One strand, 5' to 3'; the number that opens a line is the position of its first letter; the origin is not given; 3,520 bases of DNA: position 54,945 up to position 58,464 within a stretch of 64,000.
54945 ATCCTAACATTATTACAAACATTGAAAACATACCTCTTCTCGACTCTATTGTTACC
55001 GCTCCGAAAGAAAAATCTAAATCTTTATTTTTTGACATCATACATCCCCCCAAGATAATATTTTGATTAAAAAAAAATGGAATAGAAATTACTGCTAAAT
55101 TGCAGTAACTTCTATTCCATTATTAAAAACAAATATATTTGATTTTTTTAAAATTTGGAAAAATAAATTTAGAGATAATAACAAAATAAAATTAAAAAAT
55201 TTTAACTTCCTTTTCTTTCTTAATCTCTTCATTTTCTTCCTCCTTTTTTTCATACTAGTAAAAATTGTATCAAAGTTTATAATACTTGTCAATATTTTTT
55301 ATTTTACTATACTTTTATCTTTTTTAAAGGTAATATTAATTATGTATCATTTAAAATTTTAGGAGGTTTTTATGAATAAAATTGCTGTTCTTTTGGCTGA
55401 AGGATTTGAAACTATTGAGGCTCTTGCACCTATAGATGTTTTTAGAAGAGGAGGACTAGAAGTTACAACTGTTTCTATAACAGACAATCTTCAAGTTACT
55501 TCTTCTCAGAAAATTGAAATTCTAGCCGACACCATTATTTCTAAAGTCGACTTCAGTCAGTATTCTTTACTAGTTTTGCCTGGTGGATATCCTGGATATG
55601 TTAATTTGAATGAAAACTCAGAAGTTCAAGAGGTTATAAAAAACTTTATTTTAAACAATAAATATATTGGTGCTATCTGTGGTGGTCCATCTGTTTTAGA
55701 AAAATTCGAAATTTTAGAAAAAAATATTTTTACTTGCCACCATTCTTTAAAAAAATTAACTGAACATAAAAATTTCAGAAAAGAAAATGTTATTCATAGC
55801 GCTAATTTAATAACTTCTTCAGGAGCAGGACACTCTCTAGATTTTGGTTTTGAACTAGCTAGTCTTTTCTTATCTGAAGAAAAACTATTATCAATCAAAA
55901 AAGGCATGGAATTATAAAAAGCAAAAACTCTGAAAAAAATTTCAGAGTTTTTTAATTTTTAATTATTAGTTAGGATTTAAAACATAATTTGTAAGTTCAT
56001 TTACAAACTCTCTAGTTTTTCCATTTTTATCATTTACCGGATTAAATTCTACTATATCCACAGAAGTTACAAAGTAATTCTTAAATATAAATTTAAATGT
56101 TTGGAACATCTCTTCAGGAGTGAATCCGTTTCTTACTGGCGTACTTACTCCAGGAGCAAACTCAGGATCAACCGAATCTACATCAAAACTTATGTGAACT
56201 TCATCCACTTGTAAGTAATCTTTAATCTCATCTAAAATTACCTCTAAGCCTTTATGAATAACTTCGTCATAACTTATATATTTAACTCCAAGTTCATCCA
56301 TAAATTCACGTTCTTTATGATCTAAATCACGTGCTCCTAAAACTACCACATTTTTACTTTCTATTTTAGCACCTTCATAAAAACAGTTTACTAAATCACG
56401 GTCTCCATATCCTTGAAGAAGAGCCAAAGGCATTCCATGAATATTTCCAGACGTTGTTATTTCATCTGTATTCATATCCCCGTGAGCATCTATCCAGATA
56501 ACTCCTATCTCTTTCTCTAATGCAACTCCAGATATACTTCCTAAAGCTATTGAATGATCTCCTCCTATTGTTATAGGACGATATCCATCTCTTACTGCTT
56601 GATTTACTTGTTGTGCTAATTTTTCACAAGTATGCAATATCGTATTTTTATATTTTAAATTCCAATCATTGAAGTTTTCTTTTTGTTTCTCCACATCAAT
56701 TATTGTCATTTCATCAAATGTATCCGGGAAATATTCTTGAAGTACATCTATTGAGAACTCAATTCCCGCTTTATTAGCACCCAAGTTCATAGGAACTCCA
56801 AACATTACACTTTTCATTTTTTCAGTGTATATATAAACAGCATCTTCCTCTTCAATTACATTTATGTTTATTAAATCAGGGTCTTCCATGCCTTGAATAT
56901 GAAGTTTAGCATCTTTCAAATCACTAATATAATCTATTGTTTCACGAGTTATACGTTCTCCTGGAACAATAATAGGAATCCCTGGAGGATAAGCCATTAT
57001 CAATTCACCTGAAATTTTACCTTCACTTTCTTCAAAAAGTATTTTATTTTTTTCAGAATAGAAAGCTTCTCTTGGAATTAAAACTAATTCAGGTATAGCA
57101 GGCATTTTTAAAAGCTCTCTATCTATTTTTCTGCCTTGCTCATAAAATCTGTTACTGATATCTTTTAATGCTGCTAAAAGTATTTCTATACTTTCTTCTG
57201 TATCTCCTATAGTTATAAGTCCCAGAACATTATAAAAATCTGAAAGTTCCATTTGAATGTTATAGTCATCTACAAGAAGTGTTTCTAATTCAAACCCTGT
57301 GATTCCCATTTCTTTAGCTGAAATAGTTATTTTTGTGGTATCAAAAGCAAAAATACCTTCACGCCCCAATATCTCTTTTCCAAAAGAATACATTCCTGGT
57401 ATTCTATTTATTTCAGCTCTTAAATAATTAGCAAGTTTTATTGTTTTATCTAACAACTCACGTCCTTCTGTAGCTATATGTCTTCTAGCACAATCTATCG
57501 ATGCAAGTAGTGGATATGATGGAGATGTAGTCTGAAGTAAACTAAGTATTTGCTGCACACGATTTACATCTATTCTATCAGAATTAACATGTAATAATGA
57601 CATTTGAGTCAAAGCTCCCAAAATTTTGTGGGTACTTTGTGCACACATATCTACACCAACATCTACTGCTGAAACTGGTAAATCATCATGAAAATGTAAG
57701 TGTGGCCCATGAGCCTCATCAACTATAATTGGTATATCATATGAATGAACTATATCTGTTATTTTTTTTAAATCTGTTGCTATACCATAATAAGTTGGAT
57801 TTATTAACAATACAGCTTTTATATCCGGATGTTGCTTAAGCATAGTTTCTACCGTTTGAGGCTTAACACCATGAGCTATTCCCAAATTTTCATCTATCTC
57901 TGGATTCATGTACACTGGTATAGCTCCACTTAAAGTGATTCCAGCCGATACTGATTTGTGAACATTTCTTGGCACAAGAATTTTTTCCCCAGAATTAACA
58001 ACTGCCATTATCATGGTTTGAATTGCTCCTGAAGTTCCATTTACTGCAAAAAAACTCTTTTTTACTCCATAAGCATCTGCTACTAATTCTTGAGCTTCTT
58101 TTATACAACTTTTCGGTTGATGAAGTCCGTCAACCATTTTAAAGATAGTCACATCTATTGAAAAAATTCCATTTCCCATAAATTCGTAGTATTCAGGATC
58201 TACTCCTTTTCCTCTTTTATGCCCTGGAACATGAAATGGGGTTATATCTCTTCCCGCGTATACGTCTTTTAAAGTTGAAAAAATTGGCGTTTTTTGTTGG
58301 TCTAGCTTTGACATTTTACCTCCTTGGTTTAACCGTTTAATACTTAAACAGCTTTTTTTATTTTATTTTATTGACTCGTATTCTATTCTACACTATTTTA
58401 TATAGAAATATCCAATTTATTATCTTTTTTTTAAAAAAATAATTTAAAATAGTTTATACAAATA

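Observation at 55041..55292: codBA leader: SD-led 45-codon ORF whose stop codon sits in the loop of a 20-bp terminator - candidate ribosome-mediated (pyrBI-style) attenuator or hidden small membrane peptide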

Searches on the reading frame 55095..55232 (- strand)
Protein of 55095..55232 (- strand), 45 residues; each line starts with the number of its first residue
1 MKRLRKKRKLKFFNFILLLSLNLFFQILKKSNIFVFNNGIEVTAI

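Call 6: search_protein_families(library=pfam, proteins=[window:55095-55232:-])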
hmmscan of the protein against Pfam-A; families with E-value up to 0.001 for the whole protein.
window:55095-55232:- (45 aa): 0 families

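Call 18: find_homologous_proteins(query=window:55098-55232:-, max_evalue=10)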
Query seq(45 aa) (45 aa): 3 proteins with E <= 10 among 3 candidates.
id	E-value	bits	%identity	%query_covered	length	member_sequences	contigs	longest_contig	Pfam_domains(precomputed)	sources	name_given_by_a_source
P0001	2.2e-18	81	100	100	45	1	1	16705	-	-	-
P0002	4.1e-13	65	84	98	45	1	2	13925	-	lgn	-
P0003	5.6e-11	58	76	100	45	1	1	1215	-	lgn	-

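Call 20: find_encoding_contigs(protein=P0002, flank=3000)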
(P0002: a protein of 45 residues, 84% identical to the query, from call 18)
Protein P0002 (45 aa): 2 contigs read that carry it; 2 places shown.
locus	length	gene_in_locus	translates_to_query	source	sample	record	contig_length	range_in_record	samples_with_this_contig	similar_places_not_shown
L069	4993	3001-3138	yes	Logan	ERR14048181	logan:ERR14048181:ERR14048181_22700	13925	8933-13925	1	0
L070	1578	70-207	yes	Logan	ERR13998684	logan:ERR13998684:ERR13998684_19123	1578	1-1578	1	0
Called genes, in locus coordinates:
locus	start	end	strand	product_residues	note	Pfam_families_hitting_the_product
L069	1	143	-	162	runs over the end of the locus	-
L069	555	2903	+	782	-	PF01276:OKR_DC_1, PF00155:Aminotran_1_2, PF00266:Aminotran_5, PF01041:DegT_DnrJ_EryC1, PF05889:SepSecS (weak), PF03711:OKR_DC_1_C, PF00491:Arginase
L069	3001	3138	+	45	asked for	-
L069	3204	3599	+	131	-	PF02133:Transp_cyt_pur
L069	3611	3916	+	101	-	PF07969:Amidohydro_3 (weak)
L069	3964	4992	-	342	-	?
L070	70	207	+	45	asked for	-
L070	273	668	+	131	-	PF02133:Transp_cyt_pur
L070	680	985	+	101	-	PF07969:Amidohydro_3 (weak)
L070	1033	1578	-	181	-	?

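Call 21: find_encoding_contigs(protein=P0003, flank=3000)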
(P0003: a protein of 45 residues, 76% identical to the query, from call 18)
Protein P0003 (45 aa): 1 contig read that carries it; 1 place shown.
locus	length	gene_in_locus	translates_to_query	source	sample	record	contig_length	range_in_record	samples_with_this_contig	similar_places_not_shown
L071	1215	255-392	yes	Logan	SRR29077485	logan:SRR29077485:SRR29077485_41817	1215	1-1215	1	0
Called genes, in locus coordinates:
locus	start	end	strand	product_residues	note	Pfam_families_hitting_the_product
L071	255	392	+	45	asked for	-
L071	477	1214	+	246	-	?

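Call 25: find_homologous_proteins(query=A2, max_evalue=10)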
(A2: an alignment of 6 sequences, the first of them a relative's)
Query A2 (6 sequences) (45 aa, profile of the alignment): 6 proteins with E <= 10 among 39 candidates.
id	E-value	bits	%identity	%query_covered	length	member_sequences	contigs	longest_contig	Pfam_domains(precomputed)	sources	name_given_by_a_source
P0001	2.3e-16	77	100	100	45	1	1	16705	-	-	-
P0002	2.4e-16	77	84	98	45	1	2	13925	-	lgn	-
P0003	1.2e-15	75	76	100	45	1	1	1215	-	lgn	-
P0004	6.6e-14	69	40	33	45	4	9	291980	-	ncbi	ncbi:hypothetical protein [Cetobacterium sp.]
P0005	6.4e-9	53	-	-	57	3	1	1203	-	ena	-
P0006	8.7e-1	27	-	-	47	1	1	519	-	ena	-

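Call 28: find_encoding_contigs(protein=P0005, flank=3000)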
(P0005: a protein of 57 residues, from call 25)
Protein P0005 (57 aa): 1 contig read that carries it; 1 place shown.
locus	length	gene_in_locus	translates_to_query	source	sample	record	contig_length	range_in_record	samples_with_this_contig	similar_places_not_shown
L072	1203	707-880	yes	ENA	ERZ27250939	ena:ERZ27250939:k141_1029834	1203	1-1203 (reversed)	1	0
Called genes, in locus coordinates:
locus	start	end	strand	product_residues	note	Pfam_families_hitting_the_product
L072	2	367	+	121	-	?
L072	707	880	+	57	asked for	-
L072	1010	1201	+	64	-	?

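Call 29: find_encoding_contigs(protein=P0004, flank=2500, max_places=8)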
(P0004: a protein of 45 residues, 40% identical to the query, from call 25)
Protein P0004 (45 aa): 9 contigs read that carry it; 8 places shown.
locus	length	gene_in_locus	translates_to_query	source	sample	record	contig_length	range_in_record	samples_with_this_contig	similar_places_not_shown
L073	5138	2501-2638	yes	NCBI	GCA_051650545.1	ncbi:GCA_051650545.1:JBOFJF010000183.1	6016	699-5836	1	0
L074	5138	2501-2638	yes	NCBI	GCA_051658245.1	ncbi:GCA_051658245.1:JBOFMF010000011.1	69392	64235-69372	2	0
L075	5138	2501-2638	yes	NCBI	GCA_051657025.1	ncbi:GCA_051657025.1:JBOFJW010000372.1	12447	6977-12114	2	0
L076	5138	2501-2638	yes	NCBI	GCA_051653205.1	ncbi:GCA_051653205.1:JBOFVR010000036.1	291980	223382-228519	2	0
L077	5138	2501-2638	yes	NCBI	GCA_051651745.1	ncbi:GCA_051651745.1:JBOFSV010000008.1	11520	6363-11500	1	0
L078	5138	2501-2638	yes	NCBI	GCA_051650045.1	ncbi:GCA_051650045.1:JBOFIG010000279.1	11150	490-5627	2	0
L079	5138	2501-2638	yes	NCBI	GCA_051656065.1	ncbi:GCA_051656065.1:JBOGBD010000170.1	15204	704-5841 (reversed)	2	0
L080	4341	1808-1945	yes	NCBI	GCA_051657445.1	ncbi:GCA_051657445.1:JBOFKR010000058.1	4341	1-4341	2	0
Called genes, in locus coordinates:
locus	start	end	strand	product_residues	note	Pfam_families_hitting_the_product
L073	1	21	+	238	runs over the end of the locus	PF00724:Oxidored_FMN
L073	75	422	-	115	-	PF01638:HxlR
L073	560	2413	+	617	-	PF00149:Metallophos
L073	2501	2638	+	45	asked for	-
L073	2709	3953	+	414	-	PF02133:Transp_cyt_pur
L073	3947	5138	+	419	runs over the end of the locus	PF07969:Amidohydro_3, PF01979:Amidohydro_1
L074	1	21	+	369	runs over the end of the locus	PF00724:Oxidored_FMN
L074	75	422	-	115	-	PF01638:HxlR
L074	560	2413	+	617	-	PF00149:Metallophos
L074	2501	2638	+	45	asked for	-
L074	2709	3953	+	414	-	PF02133:Transp_cyt_pur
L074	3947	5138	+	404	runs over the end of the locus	PF07969:Amidohydro_3, PF01979:Amidohydro_1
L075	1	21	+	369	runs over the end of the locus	PF00724:Oxidored_FMN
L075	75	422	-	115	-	PF01638:HxlR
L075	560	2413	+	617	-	PF00149:Metallophos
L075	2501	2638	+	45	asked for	-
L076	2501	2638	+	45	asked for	-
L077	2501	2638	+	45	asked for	-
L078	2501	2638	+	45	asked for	-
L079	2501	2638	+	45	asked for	-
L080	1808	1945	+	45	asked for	-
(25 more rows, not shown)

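Call 30: find_encoding_contigs(protein=P0006, flank=3000)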
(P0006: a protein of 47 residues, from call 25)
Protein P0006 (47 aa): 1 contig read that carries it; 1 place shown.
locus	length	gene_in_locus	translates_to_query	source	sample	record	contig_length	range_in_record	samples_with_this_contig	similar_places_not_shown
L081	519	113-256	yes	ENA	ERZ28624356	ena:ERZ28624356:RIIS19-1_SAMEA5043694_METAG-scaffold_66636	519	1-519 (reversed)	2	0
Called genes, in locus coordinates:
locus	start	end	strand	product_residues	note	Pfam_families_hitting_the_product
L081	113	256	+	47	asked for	-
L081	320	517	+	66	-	?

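Call 69: search_protein_families(library=ncbifam, proteins=[window:55095-55232:-], max_evalue=0.01)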
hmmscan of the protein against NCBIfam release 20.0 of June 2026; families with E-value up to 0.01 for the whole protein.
window:55095-55232:- (45 aa): 0 families

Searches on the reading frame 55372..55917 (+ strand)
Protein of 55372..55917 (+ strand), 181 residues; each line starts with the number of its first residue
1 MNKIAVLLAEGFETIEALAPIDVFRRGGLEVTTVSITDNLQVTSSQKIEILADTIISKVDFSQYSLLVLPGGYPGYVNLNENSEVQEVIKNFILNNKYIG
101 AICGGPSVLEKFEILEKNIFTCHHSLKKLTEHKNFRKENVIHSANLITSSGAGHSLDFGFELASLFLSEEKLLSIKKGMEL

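Call 6: search_protein_families(library=pfam, proteins=[window:55372-55917:+])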
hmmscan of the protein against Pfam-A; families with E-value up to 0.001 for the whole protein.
window:55372-55917:+ (181 aa): 3 families
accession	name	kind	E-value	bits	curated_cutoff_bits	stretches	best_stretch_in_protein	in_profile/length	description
PF01965.30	DJ-1_PfpI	-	3.6e-38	131.4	26.6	1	3-163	2-163/165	DJ-1/PfpI family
PF07685.20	GATase_3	-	0.00018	21.6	27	1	47-109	23-88/196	CobB/CobQ-like glutamine amidotransferase domain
PF17124.11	ThiJ_like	-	0.0006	20.1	30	0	60-110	81-139/186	ThiJ/PfpI family-like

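Call 69: search_protein_families(library=ncbifam, proteins=[window:55372-55917:+], max_evalue=0.01)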
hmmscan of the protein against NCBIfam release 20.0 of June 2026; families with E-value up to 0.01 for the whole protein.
window:55372-55917:+ (181 aa): 10 families
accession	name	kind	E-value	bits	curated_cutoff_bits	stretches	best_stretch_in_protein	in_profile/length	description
TIGR01383.1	not_thiJ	equivalog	3.9e-45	153.8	131.25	1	3-177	1-179/180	DJ-1 family glyoxalase III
NF008605.0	PRK11574.1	equivalog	7.8e-26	91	252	1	5-175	6-181/196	protein deglycase YajL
TIGR01382.1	PfpI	subfamily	7.8e-22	77.6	139.05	1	3-159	1-161/169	DJ-1/PfpI/YhbO family deglycase/protease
NF040823.1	deglyc_PfpI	equivalog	3.4e-11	43.3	330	1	3-153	2-152/166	deglycase PfpI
NF003168.0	PRK04155.1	equivalog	5.4e-07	29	365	1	50-111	133-195/287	glyoxalase III HchA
NF008747.0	PRK11780.1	equivalog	0.00038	20.5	180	1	56-112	78-144/218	isoprenoid biosynthesis glyoxalase ElbB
NF002204.1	PRK01077.1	equivalog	0.00098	18.1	254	1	63-110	277-326/420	cobyrinic acid a,c-diamide synthase CobB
TIGR00379.1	cobB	subfamily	0.0011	17.9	261.4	1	37-122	260-353/449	cobyrinic/hydrogenobyrinic acid a,c-diamide synthase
NF033195.1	F430_CfbB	exception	0.0035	16.2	560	1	37-109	263-337/451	Ni-sirohydrochlorin a,c-diamide synthase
NF045636.1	isoglutsynth_GatD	equivalog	0.0068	15.8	400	1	56-115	59-120/258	lipid II isoglutaminyl synthase subunit GatD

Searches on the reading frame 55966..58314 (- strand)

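Call 6: search_protein_families(library=pfam, proteins=[window:55966-58314:-])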
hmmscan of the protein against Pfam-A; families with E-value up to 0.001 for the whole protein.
window:55966-58314:- (782 aa): 9 families
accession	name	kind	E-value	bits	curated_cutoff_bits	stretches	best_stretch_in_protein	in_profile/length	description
PF01276.26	OKR_DC_1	-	7.5e-91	305.4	27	1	9-374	1-416/417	Orn/Lys/Arg decarboxylase, major domain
PF00491.26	Arginase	-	7.3e-61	206.5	22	1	503-775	4-274/280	Arginase family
PF00155.27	Aminotran_1_2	-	4.5e-11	43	19.7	1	71-312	44-294/361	Aminotransferase class I and II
PF03711.20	OKR_DC_1_C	-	1.2e-10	42.3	24.2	1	407-477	44-121/132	Orn/Lys/Arg decarboxylase, C-terminal domain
PF01041.23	DegT_DnrJ_EryC1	-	5.1e-08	33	19.8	1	78-205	33-151/360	DegT/DnrJ/EryC1/StrS aminotransferase family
PF00266.25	Aminotran_5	-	2e-07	30.7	21.5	1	69-234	43-205/371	Aminotransferase class-V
PF05889.19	SepSecS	-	1.6e-06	27.6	21.1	1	81-207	68-200/389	O-phosphoseryl-tRNA(Sec) selenium transferase, SepSecS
PF01053.26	Cys_Met_Meta_PP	-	0.00028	20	27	1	75-233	58-201/381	Cys/Met metabolism PLP-dependent enzyme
PF01212.27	Beta_elim_lyase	-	0.00082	19.2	27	0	72-204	35-173/288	Beta-eliminating lyase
